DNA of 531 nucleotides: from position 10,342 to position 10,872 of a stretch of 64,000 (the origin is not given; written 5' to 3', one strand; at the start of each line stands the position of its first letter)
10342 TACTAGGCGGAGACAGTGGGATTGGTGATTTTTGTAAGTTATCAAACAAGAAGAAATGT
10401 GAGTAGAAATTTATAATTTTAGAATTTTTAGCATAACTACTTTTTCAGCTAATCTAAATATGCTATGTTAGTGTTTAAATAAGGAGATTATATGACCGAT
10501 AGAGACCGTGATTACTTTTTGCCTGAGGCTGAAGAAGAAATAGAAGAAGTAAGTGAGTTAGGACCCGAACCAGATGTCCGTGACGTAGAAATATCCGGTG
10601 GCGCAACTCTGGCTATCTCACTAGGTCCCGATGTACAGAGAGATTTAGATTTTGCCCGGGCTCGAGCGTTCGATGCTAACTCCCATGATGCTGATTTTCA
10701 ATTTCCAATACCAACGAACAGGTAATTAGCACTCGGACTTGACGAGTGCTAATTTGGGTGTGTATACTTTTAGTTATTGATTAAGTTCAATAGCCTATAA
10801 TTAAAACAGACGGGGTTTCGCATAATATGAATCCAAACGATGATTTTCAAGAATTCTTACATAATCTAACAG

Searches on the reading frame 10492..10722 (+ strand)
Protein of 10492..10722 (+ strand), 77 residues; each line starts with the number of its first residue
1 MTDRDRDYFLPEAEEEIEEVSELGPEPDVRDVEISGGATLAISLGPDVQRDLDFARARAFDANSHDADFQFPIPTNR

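Call 64: search_protein_families(library=pfam, proteins=[window:10492-10722:+], max_evalue=0.01)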
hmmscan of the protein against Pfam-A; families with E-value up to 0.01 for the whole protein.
window:10492-10722:+ (77 aa): 0 families

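Call 80: search_protein_families(library=phrogs, proteins=[window:10492-10722:+], max_evalue=0.01)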
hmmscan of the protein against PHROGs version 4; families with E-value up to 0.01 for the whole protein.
window:10492-10722:+ (77 aa): 1 family
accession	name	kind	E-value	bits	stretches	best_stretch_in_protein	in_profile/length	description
phrog_24574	-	unknown function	0.0044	17.9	0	36-69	11-41/58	-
